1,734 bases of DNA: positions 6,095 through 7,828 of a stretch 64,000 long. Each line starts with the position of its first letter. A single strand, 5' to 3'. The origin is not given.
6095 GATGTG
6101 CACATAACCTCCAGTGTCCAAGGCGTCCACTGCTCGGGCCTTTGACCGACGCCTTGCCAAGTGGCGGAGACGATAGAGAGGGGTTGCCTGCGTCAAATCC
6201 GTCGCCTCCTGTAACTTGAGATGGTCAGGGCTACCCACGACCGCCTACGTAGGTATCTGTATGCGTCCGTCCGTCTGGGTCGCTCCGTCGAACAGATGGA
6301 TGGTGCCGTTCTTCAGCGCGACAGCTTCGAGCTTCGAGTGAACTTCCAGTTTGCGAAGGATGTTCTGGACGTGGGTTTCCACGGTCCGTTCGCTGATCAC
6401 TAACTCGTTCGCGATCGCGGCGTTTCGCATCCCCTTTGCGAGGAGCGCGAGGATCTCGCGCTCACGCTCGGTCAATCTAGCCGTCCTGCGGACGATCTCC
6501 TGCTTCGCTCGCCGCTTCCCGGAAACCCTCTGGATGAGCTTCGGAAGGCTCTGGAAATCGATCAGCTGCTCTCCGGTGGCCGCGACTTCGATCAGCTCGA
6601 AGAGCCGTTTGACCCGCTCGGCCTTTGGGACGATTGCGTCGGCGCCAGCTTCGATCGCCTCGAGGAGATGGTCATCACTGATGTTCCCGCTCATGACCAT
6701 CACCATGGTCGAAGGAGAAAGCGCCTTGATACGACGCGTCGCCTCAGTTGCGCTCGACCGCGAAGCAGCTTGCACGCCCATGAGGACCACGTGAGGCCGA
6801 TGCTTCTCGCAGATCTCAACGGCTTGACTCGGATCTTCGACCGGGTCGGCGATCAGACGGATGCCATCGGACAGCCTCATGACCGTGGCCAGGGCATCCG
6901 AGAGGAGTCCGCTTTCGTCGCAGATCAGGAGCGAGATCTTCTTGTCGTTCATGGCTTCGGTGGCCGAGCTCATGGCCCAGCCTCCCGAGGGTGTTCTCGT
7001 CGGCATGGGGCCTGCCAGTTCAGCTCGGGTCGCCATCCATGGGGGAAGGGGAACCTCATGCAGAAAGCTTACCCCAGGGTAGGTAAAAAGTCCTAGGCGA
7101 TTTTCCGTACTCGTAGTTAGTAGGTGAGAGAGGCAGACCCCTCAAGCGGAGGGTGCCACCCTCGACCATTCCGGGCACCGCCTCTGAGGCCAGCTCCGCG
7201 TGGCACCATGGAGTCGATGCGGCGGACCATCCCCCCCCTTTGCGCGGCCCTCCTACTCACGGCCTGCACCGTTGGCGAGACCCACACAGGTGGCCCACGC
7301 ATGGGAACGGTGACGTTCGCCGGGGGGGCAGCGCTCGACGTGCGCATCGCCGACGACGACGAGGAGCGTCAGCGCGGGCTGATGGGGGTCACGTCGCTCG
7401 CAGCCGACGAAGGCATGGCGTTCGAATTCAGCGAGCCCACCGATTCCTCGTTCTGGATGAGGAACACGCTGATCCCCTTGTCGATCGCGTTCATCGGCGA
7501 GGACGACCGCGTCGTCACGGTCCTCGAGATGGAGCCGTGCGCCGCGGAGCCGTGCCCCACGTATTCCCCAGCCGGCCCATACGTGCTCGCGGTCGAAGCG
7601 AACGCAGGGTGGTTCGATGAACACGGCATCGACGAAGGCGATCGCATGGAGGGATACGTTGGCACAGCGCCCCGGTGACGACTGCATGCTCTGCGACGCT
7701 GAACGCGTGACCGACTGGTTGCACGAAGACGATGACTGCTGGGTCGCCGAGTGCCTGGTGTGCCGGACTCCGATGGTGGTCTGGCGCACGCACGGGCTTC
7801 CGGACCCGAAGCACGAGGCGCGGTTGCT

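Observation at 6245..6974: Orphan LuxR-type response regulator whose phospho-acceptor Asp is Gly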

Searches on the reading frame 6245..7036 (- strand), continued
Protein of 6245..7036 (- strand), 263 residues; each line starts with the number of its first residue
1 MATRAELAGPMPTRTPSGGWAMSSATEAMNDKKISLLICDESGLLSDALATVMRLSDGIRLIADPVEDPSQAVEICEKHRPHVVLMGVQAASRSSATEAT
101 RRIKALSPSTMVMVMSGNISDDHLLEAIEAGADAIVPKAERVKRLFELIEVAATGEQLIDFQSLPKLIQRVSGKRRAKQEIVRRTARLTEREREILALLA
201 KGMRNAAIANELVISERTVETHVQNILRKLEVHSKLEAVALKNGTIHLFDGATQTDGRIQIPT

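Call 36: find_encoding_contigs(protein=P0051, flank=8000, max_places=2)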
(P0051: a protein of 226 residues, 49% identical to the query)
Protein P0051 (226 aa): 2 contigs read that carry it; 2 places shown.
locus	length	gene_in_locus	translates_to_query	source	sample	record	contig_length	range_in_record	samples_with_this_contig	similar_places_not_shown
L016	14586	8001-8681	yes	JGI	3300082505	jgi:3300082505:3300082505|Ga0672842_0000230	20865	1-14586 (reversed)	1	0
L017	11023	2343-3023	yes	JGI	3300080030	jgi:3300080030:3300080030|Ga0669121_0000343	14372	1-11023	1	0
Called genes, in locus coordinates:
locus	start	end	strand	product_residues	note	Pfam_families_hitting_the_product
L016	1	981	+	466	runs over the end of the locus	-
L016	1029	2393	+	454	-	PF04185:Phosphoesterase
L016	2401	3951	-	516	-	PF04185:Phosphoesterase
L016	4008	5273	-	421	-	PF00994:MoCF_biosynth, PF02625:XdhC_CoxI, PF13478:XdhC_C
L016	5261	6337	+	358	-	PF04055:Radical_SAM, PF06463:Mob_synth_C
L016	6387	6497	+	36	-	-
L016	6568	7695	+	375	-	PF03576:Peptidase_S58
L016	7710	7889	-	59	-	-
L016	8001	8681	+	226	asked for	PF00072:Response_reg, PF08281:Sigma70_r4_2 (weak), PF00196:GerE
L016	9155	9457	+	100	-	-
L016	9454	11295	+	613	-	PF00082:Peptidase_S8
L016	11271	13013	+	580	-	PF00082:Peptidase_S8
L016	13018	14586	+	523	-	?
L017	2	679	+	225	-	?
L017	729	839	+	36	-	-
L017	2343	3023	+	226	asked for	PF00072:Response_reg, PF08281:Sigma70_r4_2 (weak), PF00196:GerE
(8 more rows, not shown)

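Call 37: predict_structure(alignment_id=A2)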
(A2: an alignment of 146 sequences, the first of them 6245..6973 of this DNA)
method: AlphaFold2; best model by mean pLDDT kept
length: 242 residues; sequences in the alignment: 146
mean_pLDDT: 89.6   pTM: 0.75
mean pLDDT of the five models: 89.6, 87.6, 87.3, 86.4, 84.9
residues with pLDDT >= 90: 177; 70-90: 37; 50-70: 15; < 50: 13
segments of 3 or more residues with pLDDT < 50: 230-234, 236-242
pLDDT, mean of each block of 10 residues (from residue 1): 54 96 96 96 97 98 93 93 98 92 93 95 96 91 89 89 96 98 98 98 98 95 67 45 39
secondary structure, 60 per line:
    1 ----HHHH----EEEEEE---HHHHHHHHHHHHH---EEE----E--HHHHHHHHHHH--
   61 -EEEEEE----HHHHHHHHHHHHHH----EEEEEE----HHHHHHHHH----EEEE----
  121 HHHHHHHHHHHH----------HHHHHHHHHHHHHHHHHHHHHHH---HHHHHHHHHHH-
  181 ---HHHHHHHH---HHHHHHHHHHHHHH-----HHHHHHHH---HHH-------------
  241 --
elements in order: H5-8 E13-18 H22-34 E38-40 H48-58 E62-67 H72-85 E90-95 H100-108 E113-116 H121-132 H143-165 H169-179 H184-191 H195-208 H214-221

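Call 46: fold_search(model_id=the predicted structure, library=pdb)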
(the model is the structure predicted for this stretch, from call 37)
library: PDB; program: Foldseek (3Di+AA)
matches with E <= 10: 1859; with E <= 0.001: 426
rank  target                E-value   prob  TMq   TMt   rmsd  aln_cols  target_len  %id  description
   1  4gvp_A                1.2e-13  1.00  0.50  0.57  14.1       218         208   28  Crystal Structure of the Response Regulator Protein VraR from Staphylococcus aureus (released 2013-05-08)
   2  5hev_B                1.5e-13  1.00  0.50  0.58   8.4       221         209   29  Crystal Structure of the beryllofluoride-activated LiaR from Enterococcus faecium (released 2016-11-16)
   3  5hev_A                2.1e-13  1.00  0.50  0.58   8.3       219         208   30  Crystal Structure of the beryllofluoride-activated LiaR from Enterococcus faecium (released 2016-11-16)
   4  5hev_C                1.1e-12  1.00  0.51  0.58   9.2       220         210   29  Crystal Structure of the beryllofluoride-activated LiaR from Enterococcus faecium (released 2016-11-16)
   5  4ldz_B                1.1e-11  1.00  0.49  0.62  10.2       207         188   24  Crystal structure of the full-length response regulator DesR in the active state (released 2014-07-16)
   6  1a04_A                1.4e-11  1.00  0.49  0.57  21.2       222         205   24  THE STRUCTURE OF THE NITRATE/NITRITE RESPONSE REGULATOR PROTEIN NARL IN THE MONOCLINIC C2 CRYSTAL FORM (released 1998-03-18)
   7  4ldz_A                1.9e-11  1.00  0.49  0.59  11.5       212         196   24  Crystal structure of the full-length response regulator DesR in the active state (released 2014-07-16)
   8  6eo3_A                7.2e-11  1.00  0.46  0.54  10.7       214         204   18  Conformational dynamism for DNA interaction in Salmonella typhimurium RcsB response regulator. S207C P212121 (released 2017-11-15)
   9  1rnl                  8.6e-11  1.00  0.49  0.58  21.2       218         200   24  THE NITRATE/NITRITE RESPONSE REGULATOR PROTEIN NARL FROM NARL (released 1996-11-08)
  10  5o8y_H                1.1e-10  1.00  0.47  0.53  10.1       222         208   17  Conformational dynamism for DNA interaction in Salmonella typhimurium RcsB response regulator. (released 2017-11-15)
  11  1yio                  1.6e-10  1.00  0.39  0.46  14.2       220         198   24  Crystallographic structure of response regulator StyR from Pseudomonas fluorescens (released 2005-09-27)
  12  4hye_A                1.7e-10  1.00  0.45  0.53  10.4       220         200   22  Crystal structure of a response regulator spr1814 from Streptococcus pneumoniae reveals unique interdomain contacts am (released 2013-06-05)
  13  4zmr_A                2.5e-10  1.00  0.48  0.56  10.0       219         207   23  Structural characterization of the full-length response regulator spr1814 in complex with a phosphate analogue reveals (released 2016-04-27)
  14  4yn8                  2.5e-10  1.00  0.47  0.55   8.8       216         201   24  Crystal Structure of Response Regulator ChrA in Heme-Sensing Two Component System (released 2015-08-19)
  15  8zwn_B                9.3e-10  1.00  0.45  0.52  12.5       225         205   19  Crystal structure of DNA-binding transcriptional activator EvgA from Escherichia coli str. K-12 substr. MG1655 (released 2025-06-18)
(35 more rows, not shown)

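Call 66: search_protein_families(library=ncbifam, proteins=[window:6245-6973:-, L001:1-642:+], max_evalue=0.001)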
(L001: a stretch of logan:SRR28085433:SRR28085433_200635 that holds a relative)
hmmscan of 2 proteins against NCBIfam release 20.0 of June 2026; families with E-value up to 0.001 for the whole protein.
window:6245-6973:- (242 aa): 42 families (the best 25 are shown)
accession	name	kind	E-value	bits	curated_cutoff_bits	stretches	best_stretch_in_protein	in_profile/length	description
NF047785.1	respo_reg_MadR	equivalog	1.4e-27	96.4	300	1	14-219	2-201/209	MadR family response regulator transcription factor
NF007935.0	PRK10651.1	equivalog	8.8e-27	93.7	250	1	8-218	2-207/216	two-component system response regulator NarL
NF011896.0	PRK15369.1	equivalog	3.5e-24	85.6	242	1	12-217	3-200/211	two component system response regulator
NF052445.1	RespRegMctR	equivalog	1.5e-23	83.3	300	1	12-215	1-193/205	two-component system response regulator MctR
NF007708.0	PRK10403.1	equivalog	1.8e-19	70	343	1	13-220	7-207/215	nitrate/nitrite response regulator protein NarP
NF007505.1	PRK10100.1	equivalog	9.7e-17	61.3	250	1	58-222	40-200/204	biofilm master transcriptional regulator CsgD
NF007403.0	PRK09935.1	equivalog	2e-15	57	271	1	12-218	3-201/210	fimbria biosynthesis transcriptional regulator FimZ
NF007018.1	PRK09483.1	equivalog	3.5e-15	56.2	280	1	13-219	2-201/217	UvrY/SirA/GacA family response regulator transcription factor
TIGR03541.1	reg_near_HchA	equivalog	4.3e-14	52.6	215.6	1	153-223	158-230/232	PA1136 family autoinducer-binding transcriptional regulator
TIGR03020.2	EpsA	equivalog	9.9e-13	48.3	170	1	154-219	185-243/247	XrtB/PEP-CTERM-associated transcriptional regulator EpsA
NF052366.1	photon_PedR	equivalog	1.7e-12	47.3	120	1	166-225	2-63/74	photosynthetic electron transport-dependent transcriptional regulator PedR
NF007419.0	PRK09958.1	equivalog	5.2e-12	45.8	251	1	16-217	4-194/204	acid-sensing system DNA-binding response regulator EvgA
NF006900.1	PRK09390.1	equivalog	5.5e-12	45.6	255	1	74-218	62-194/203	response regulator FixJ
NF041830.1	RR_TF_ErdR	exception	3e-11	43.4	390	1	16-220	5-204/213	response regulator transcription factor ErdR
NF003420.0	PRK04841.1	equivalog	7.7e-11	40.7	537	1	120-221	797-893/903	HTH-type transcriptional regulator MalT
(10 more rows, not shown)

L001:1-642:+ (213 aa): 10 families
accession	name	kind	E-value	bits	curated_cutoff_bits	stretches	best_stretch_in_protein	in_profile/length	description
TIGR03022.1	WbaP_sugtrans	subfamily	2.4e-68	231.5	403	1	12-209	256-452/456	undecaprenyl-phosphate galactose phosphotransferase WbaP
TIGR03025.1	EPS_sugtrans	subfamily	8.3e-66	223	295.55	1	10-210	253-442/445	exopolysaccharide biosynthesis polyprenyl glycosylphosphotransferase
NF052601.1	undeca_RfbP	equivalog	9.6e-59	198.6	330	1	13-207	43-236/244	undecaprenyl-phosphate galactose phosphotransferase family protein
NF041877.1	EPS_EpsZ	equivalog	1.2e-49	169.2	800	1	15-210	266-456/459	exopolysaccharide biosynthesis polyisoprenyl-phosphate hexose-1-phosphate transferase EpsZ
TIGR03023.1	WcaJ_sugtrans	equivalog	3.1e-48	165.2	410.75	1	9-209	257-449/453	undecaprenyl-phosphate glucose phosphotransferase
NF011751.0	PRK15204.1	equivalog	1.9e-45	155.3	907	1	4-208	269-471/476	undecaprenyl-phosphate galactose phosphotransferase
TIGR03013.1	EpsB_2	subfamily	1.7e-35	123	393.35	1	13-207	253-437/443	TIGR03013 family XrtA/PEP-CTERM system glycosyltransferase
NF050817.1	PolSacchBiosHfsE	equivalog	7.3e-27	94.2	750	1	12-207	269-460/467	polysaccharide biosynthesis protein HfsE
NF007518.0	PRK10124.1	equivalog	1.8e-24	86.3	684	1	15-203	274-454/464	undecaprenyl-phosphate glucose phosphotransferase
NF045514.1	glycotran_HepC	equivalog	6.8e-17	61.5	140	1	15-140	117-213/220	heterocyst development glycosyltransferase HepC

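Call 72: find_encoding_contigs(protein=P0328, flank=8000, max_places=2)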
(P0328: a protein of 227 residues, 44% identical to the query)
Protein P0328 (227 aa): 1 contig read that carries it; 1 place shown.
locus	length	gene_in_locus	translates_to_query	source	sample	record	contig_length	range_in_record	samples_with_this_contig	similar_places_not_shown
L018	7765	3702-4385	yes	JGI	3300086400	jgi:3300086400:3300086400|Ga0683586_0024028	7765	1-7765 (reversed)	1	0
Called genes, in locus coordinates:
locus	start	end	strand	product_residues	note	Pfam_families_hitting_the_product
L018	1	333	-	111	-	?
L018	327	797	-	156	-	PF00177:Ribosomal_S7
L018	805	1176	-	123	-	PF00164:Ribosom_S12_S23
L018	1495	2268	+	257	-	PF00459:Inositol_P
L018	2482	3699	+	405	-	PF00989:PAS, PF08448:PAS_4 (weak), PF13426:PAS_9 (weak), PF00512:HisKA (weak), PF02518:HATPase_c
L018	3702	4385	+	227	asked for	PF00072:Response_reg, PF00196:GerE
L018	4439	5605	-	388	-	PF13477:Glyco_trans_4_2 (weak), PF13439:Glyco_transf_4, PF13579:Glyco_trans_4_4, PF20706:GT4-conflict, PF00534:Glycos_transf_1, PF13692:Glyco_trans_1_4, PF13524:Glyco_trans_1_2 (weak)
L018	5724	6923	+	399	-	PF04932:Wzy_C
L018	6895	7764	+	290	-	?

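Call 74: search_protein_families(library=pfam, proteins=[L013:2-1582:+, L010:2-502:+, L010:1760-2983:+, L002:1-1191:+, L012:74-727:+, L013:4523-5920:-, L014:7281-7622:-], max_evalue=0.001)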
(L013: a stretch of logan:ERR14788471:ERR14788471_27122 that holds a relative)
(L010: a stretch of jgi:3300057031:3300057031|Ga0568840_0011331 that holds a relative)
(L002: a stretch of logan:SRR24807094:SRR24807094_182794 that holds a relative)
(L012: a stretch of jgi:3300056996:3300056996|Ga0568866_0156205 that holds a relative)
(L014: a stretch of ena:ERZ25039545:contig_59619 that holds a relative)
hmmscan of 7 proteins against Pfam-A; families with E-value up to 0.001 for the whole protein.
L013:2-1582:+ (526 aa): 3 families
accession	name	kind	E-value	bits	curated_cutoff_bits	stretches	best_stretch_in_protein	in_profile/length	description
PF01943.22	Polysacc_synt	-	6.1e-23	82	28.2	1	40-316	2-272/274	Polysaccharide biosynthesis protein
PF13440.11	Polysacc_synt_3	-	6.8e-14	52.2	23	1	63-357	1-281/293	Polysaccharide biosynthesis protein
PF01554.23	MatE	-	1.6e-09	38.1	24.9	1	269-414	12-159/161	MatE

L010:2-502:+ (166 aa): 0 families

L010:1760-2983:+ (407 aa): 0 families

L002:1-1191:+ (396 aa): 7 families
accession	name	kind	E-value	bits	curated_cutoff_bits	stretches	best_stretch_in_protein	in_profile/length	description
PF02518.31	HATPase_c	-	7.3e-27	94.4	26.4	1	284-390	2-109/111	Histidine kinase-, DNA gyrase B-, and HSP90-like ATPase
PF13426.13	PAS_9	-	8.8e-14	52.1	27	1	41-145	2-103/103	PAS domain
PF00512.31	HisKA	-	2e-12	47.4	26.9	1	173-243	1-65/66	His Kinase A (phospho-acceptor) domain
PF00989.32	PAS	-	8e-12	45.6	22.6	1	31-126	2-94/113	PAS fold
PF08448.16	PAS_4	-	2.4e-10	41.1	23.1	1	38-148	3-110/110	PAS fold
PF13188.13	PAS_8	-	6.2e-08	32.7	21.8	1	32-85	3-53/65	PAS domain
PF24820.1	Diguanyl_cycl_sensor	-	8.2e-06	26.2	28.1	1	38-132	4-100/109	Diguanylate cyclase-like sensor domain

L012:74-727:+ (217 aa): 0 families

L013:4523-5920:- (465 aa): 1 family
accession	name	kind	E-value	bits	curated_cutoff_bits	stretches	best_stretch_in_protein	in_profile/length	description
PF02223.23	Thymidylate_kin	-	0.00061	20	27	0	330-427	78-184/185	Thymidylate kinase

L014:7281-7622:- (113 aa): 6 families
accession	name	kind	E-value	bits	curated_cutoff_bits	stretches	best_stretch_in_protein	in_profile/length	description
PF08281.18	Sigma70_r4_2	-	3.2e-06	27.1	25.7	1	25-71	2-48/54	Sigma-70, region 4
PF13384.12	HTH_23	-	1.7e-05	24.9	24.6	1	38-74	6-42/50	Homeodomain-like domain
PF08279.18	HTH_11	-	5.4e-05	23.4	25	1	42-75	8-41/55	HTH domain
PF18024.7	HTH_50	-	0.0006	19.9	27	1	29-71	3-45/50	Helix-turn-helix domain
PF13404.12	HTH_AsnC-type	-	0.00071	19.8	27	0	50-74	18-42/42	AsnC-type helix-turn-helix domain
PF12840.13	HTH_20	-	0.00096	19.5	27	0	43-75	13-44/51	Helix-turn-helix domain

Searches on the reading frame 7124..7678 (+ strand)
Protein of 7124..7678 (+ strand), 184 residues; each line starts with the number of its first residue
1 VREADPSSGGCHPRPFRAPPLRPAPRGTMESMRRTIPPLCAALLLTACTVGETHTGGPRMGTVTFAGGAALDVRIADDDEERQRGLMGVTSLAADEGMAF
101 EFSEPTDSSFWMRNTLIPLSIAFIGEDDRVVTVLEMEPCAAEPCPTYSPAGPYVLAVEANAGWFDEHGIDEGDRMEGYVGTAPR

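Call 3: search_protein_families(library=pfam, proteins=[window:7124-7678:+], max_evalue=0.01)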
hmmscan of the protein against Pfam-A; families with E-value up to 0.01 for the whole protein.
window:7124-7678:+ (184 aa): 2 families
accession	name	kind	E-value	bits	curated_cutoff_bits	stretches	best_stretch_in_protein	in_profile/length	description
PF02643.20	DUF192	-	2.9e-30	104.7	27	1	72-176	2-95/96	Uncharacterized ACR, COG1430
PF09926.15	DUF2158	-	0.0075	16.4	22.3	0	55-81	10-39/50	Uncharacterized small protein (DUF2158)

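Call 66: search_protein_families(library=ncbifam, proteins=[window:7124-7678:+], max_evalue=0.001)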
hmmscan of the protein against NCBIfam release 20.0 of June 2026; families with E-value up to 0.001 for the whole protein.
window:7124-7678:+ (184 aa): 0 families
